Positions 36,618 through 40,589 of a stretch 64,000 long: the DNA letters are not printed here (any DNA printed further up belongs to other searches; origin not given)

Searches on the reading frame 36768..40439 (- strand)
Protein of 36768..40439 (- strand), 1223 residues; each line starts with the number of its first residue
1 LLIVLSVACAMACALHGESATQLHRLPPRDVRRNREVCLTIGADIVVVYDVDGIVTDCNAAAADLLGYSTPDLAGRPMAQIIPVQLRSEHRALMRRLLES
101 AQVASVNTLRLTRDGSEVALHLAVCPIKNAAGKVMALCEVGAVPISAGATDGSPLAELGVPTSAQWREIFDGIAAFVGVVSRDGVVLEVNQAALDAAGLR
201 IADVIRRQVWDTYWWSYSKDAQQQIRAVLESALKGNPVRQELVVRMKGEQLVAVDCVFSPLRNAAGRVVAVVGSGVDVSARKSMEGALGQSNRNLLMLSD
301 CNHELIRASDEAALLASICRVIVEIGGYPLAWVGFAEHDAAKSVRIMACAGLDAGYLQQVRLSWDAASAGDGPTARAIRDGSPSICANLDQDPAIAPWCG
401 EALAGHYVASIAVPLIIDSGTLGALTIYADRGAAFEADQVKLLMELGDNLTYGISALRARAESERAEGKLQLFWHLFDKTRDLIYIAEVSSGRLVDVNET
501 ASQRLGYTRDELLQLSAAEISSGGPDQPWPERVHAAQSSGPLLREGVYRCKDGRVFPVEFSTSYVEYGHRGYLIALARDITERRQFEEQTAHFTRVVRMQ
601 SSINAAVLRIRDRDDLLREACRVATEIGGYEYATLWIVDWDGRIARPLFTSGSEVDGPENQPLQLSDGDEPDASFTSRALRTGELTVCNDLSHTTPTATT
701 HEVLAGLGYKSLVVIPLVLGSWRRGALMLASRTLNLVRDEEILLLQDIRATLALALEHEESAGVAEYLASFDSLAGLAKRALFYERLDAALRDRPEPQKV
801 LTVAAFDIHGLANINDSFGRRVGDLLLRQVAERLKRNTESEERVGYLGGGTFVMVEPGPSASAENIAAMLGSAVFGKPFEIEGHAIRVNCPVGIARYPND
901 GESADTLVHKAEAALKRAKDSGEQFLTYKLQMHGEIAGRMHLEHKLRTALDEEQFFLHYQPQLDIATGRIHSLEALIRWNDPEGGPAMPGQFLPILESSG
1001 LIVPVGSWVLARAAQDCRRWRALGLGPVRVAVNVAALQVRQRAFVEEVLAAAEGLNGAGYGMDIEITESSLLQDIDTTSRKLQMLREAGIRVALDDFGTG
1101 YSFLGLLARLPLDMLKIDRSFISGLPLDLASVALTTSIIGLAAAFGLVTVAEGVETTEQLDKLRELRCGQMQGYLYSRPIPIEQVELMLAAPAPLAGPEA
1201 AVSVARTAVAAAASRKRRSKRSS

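Call 3: search_protein_families(library=pfam, proteins=[window:36768-40439:-], max_evalue=0.01)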
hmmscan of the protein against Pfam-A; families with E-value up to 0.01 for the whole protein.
window:36768-40439:- (1223 aa): 11 families
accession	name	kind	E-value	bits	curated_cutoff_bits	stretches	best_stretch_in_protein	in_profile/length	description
PF00563.25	EAL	-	2.2e-64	217.5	31.3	1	945-1179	3-236/236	EAL domain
PF13426.13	PAS_9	-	1.6e-35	121.9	27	3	44-135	2-92/103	PAS domain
PF13185.12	GAF_2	-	2.9e-30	105.7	28.6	2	309-451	2-132/136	GAF domain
PF08448.16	PAS_4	-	8.4e-30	103.7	23.1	2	170-282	1-109/110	PAS fold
PF00990.26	GGDEF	-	1.6e-27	96.7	23.8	1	769-923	1-159/161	Diguanylate cyclase, GGDEF domain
PF00989.32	PAS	-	3.4e-24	85.5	22.6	2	44-138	12-108/113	PAS fold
PF01590.32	GAF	-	7e-16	59.4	22.4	2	612-756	1-133/133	GAF domain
PF13188.13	PAS_8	-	7.5e-12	45.1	21.8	1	44-84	12-49/65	PAS domain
PF08447.18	PAS_3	-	2.4e-10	41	25.6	1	56-135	2-83/89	PAS fold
PF24820.1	Diguanyl_cycl_sensor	-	1.2e-07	32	28.1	0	45-121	8-80/109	Diguanylate cyclase-like sensor domain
PF13492.12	GAF_3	-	4.5e-07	30.8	27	0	406-449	79-122/129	GAF domain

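Call 4: search_protein_families(library=ncbifam, proteins=[window:36768-40439:-], max_evalue=0.01)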
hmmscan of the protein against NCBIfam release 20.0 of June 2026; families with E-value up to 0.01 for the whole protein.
window:36768-40439:- (1223 aa): 41 families (the best 25 are shown)
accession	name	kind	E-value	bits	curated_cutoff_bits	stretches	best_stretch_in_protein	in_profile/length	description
NF045675.1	PhdiestaseDibA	equivalog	1.6e-109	367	980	2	766-1186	200-622/623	phosphodiesterase DibA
NF007474.0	PRK10060.1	equivalog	6.2e-96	322.1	782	1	767-1189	235-654/663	cyclic di-GMP phosphodiesterase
NF008467.0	PRK11359.1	equivalog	1.1e-93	314.6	857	2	751-1190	357-793/800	oxygen-sensing cyclic-di-GMP phosphodiesterase DosP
NF053781.1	cdiGMPphdstlr2612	equivalog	6.9e-82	275.7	1600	1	769-1190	840-1266/1268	Tlr1612 family c-di-GMP phosphodiesterase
NF052458.1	PhdiestGepA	equivalog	4.9e-75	253.3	1200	1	805-1184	455-836/840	phosphodiesterase GepA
NF008807.1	PRK11829.1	equivalog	7.7e-64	215.9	733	1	775-1185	248-658/670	biofilm formation regulator HmsP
NF007298.0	PRK09776.1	equivalog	2.4e-51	174.7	1135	1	767-1185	682-1102/1111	diguanylate cyclase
NF007839.0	PRK10551.1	equivalog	4.4e-50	170.7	461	1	939-1189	261-510/518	cyclic di-GMP phosphodiesterase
TIGR00229.1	sensory_box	domain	2.6e-45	153.6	22.9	3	472-589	6-125/126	PAS domain S-box protein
NF052596.1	RR_EAL_PvrR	equivalog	3.4e-43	147.8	580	1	940-1191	141-391/398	response regulator cyclic di-GMP phosphodiesterase PvrR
NF045673.1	c-di-GMPRcptLapD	equivalog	2.3e-33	115.4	1020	1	769-1181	236-646/647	cyclic di-GMP receptor LapD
TIGR00254.1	GGDEF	domain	8.7e-22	77.6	37.4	1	767-926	3-164/168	diguanylate cyclase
NF007423.1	PRK09966.1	equivalog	1.4e-20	73.5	325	1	767-919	237-390/390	diguanylate cyclase DgcN/YfiN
NF052265.1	EAL_dom_RimA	equivalog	3.4e-20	72.4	430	1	1065-1180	119-234/248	S6 modification regulatory phosphodiesterase RimA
NF041606.1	dguan_cyc_DgcA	equivalog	7.3e-19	67.9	370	1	771-923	180-333/340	diguanylate cyclase DgcA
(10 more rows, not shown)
